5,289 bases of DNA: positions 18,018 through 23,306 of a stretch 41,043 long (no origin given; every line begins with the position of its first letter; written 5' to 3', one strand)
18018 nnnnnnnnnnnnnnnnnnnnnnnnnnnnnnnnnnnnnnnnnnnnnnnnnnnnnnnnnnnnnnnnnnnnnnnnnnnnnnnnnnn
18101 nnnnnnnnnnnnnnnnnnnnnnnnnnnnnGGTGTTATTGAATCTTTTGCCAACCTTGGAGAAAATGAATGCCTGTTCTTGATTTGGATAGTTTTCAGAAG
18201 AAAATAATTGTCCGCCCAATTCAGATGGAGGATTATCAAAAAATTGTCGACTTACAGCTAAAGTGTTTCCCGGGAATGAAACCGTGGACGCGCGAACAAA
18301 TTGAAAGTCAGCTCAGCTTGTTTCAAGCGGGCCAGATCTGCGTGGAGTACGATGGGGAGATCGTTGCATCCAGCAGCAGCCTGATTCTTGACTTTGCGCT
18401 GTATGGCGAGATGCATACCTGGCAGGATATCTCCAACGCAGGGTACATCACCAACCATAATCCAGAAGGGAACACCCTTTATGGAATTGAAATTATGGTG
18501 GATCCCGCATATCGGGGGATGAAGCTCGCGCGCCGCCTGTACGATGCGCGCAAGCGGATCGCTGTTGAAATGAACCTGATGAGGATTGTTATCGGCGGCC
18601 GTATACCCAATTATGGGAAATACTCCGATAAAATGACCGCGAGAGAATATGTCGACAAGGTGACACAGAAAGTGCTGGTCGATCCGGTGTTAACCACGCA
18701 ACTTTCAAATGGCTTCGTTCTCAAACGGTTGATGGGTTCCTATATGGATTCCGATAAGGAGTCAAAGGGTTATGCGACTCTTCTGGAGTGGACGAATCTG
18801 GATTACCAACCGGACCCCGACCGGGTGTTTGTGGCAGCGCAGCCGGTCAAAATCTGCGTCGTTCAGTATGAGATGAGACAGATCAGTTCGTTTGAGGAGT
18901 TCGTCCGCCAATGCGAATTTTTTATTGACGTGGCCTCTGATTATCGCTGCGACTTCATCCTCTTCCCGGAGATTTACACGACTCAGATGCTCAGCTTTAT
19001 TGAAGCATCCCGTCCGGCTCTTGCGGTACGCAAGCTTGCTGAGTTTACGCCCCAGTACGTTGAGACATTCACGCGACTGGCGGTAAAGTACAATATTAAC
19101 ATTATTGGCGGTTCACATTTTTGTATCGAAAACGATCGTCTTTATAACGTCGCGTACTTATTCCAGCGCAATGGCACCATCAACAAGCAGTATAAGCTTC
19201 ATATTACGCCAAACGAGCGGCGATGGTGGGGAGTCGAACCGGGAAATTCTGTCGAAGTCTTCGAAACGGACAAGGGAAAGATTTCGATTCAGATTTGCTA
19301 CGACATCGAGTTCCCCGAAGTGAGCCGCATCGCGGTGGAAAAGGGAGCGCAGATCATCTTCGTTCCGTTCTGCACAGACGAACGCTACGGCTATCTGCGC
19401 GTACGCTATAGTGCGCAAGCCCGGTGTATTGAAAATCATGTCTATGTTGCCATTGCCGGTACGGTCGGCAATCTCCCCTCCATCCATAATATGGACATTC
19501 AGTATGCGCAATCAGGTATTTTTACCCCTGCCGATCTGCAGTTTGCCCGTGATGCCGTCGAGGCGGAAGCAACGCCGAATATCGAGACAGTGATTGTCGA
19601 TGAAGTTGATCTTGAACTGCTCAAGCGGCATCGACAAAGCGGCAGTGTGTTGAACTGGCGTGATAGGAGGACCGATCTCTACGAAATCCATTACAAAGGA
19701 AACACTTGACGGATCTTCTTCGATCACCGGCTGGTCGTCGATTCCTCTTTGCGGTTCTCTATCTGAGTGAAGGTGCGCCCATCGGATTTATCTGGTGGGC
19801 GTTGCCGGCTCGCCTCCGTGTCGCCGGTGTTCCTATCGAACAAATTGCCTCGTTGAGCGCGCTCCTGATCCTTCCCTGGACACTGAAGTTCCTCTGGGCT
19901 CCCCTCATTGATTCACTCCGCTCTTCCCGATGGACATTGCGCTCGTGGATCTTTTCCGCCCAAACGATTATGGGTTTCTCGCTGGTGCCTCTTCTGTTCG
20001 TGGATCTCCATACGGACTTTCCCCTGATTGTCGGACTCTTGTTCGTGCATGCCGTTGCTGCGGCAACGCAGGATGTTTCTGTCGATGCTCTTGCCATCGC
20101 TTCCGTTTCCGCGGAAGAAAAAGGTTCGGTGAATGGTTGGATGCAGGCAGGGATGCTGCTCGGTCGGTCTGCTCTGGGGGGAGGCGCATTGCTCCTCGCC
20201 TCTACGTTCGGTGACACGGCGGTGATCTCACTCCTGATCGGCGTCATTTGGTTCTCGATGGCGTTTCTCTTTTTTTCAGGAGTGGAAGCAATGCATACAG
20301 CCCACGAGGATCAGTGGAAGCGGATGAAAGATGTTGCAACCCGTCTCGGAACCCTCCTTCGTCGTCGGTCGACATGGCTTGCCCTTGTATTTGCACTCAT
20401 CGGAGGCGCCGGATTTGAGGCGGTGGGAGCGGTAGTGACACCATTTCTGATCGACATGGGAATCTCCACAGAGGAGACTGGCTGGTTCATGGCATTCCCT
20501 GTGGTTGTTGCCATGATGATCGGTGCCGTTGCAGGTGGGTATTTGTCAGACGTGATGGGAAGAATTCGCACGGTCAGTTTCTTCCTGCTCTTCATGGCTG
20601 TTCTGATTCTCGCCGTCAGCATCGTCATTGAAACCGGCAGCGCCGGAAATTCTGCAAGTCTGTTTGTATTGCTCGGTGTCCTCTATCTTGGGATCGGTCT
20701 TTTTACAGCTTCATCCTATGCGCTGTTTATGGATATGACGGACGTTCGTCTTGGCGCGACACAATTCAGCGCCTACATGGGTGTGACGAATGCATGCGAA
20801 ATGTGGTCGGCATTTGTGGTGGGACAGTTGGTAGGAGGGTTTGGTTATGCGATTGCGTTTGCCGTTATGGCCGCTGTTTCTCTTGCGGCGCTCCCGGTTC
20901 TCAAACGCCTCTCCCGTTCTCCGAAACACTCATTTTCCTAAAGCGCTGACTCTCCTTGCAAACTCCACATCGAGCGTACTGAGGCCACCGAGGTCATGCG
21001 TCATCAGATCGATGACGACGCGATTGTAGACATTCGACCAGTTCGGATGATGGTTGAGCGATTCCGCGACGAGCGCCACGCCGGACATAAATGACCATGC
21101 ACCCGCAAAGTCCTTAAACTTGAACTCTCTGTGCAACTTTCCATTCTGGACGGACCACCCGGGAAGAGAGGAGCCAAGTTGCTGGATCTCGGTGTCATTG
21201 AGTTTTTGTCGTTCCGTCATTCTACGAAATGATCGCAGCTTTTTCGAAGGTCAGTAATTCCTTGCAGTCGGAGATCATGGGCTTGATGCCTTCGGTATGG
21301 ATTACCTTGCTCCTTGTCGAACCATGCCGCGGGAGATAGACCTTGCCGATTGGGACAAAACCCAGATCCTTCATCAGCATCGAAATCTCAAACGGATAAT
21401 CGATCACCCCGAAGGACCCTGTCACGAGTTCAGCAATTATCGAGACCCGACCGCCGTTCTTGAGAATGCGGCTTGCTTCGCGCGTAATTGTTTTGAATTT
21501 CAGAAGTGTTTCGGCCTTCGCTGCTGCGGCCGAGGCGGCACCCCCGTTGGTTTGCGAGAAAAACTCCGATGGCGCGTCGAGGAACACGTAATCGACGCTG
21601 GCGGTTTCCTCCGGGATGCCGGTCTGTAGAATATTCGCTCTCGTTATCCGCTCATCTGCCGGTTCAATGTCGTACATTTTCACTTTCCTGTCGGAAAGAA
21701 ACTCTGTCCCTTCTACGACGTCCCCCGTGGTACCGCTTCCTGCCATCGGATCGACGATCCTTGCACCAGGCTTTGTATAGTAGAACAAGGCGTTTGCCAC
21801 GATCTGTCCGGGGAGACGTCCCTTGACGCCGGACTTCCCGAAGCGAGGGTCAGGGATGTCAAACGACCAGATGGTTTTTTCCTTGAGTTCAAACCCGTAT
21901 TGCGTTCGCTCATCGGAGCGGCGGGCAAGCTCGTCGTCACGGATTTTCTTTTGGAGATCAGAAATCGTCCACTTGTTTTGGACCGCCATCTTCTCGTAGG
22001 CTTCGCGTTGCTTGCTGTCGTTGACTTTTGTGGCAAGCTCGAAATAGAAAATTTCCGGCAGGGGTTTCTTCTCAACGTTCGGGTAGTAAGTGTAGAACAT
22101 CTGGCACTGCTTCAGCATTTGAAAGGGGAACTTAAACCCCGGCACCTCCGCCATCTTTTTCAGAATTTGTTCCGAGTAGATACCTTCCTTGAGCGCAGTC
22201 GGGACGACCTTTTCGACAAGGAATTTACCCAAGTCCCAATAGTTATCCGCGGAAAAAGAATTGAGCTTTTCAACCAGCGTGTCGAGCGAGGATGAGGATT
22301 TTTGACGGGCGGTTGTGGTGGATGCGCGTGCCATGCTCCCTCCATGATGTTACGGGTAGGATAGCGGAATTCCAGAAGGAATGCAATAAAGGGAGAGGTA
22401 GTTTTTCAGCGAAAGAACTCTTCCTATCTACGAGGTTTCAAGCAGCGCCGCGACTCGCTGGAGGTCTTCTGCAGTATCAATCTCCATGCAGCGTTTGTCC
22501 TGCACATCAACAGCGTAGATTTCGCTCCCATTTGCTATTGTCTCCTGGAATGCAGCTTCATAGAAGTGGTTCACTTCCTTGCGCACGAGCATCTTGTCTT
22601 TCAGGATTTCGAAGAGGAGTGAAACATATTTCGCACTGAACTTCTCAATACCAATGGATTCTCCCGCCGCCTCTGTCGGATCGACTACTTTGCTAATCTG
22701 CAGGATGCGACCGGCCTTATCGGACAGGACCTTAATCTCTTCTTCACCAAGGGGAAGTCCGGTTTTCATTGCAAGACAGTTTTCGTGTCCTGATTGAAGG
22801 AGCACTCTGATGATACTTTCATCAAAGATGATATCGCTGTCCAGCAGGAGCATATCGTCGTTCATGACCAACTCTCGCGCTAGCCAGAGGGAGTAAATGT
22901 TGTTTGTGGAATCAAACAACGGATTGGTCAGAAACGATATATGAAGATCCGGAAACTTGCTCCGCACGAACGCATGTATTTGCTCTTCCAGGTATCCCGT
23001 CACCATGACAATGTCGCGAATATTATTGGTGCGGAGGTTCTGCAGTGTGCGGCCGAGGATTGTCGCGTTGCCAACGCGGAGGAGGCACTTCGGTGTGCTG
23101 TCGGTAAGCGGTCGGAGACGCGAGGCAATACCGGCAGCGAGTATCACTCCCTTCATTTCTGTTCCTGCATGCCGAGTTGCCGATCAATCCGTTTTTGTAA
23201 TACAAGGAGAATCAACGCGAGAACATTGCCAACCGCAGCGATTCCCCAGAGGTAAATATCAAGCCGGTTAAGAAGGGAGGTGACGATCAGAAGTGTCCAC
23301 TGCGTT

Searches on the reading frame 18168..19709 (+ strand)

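Call 16: search_protein_families(library=pfam, proteins=[window:18168-19709:+], max_evalue=0.00001)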
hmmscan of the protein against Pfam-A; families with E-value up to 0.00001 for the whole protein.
window:18168-19709:+ (513 aa): 2 families
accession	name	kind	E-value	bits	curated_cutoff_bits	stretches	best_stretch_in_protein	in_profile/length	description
PF00795.27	CN_hydrolase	-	1.4e-32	113.5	23.2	1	229-489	2-255/256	Carbon-nitrogen hydrolase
PF00583.31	Acetyltransf_1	-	6.7e-08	33.3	20.7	1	25-143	3-99/116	Acetyltransferase (GNAT) family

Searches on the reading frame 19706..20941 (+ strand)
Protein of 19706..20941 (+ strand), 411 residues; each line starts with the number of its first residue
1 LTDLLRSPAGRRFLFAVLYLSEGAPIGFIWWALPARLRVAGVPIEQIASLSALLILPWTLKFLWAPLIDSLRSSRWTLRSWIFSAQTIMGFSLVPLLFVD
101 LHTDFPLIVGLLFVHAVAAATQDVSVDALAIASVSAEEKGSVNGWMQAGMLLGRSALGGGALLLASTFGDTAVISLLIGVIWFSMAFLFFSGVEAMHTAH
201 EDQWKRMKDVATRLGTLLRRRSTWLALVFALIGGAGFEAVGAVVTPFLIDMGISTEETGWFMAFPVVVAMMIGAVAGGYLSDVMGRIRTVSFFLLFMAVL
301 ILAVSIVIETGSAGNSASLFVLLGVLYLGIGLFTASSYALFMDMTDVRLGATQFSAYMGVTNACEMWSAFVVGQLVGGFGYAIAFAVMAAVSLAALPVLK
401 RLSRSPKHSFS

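Call 16: search_protein_families(library=pfam, proteins=[window:19706-20941:+], max_evalue=0.00001)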
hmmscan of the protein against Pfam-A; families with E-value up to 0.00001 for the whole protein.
window:19706-20941:+ (411 aa): 2 families
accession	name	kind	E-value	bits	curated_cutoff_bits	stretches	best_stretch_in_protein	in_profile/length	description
PF07690.21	MFS_1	-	1.7e-23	83.6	33.4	2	24-360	10-338/347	Major Facilitator Superfamily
PF13000.13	Acatn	-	1.2e-06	27.9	23.7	1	13-95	3-87/546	Acetyl-coenzyme A transporter 1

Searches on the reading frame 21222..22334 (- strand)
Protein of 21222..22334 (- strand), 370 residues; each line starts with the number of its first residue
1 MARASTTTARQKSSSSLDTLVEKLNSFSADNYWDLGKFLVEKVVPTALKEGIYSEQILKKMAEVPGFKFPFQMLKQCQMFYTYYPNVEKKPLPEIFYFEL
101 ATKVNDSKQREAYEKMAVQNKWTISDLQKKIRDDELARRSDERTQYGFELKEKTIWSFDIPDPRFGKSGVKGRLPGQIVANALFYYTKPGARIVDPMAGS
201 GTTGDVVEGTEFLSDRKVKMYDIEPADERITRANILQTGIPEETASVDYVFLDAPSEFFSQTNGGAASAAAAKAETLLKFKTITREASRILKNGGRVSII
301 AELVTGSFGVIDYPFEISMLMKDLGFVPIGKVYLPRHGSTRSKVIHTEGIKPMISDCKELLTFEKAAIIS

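Call 16: search_protein_families(library=pfam, proteins=[window:21222-22334:-], max_evalue=0.00001)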
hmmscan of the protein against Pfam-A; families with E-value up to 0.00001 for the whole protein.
window:21222-22334:- (370 aa): 1 family
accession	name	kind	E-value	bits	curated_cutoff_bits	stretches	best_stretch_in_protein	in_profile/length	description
PF17761.7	DUF1016_N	-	2.3e-08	34.6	32.8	1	15-134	8-133/137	DUF1016 N-terminal domain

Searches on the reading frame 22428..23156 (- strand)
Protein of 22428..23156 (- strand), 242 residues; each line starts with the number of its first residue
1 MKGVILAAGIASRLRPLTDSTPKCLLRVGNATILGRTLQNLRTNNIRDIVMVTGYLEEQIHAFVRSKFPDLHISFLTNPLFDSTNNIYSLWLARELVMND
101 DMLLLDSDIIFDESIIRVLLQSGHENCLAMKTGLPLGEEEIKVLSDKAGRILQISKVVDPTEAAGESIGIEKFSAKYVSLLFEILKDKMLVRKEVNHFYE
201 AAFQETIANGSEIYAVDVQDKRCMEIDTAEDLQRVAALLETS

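Call 16: search_protein_families(library=pfam, proteins=[window:22428-23156:-], max_evalue=0.00001)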
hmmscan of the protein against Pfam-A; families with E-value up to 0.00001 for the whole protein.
window:22428-23156:- (242 aa): 2 families
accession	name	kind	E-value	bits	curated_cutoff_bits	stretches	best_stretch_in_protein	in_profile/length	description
PF00483.29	NTP_transferase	-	4.2e-12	46.6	21.2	1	2-115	1-117/245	Nucleotidyl transferase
PF12804.13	NTP_transf_3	-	8.7e-11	42.7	27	1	3-124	1-112/160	MobA-like NTP transferase domain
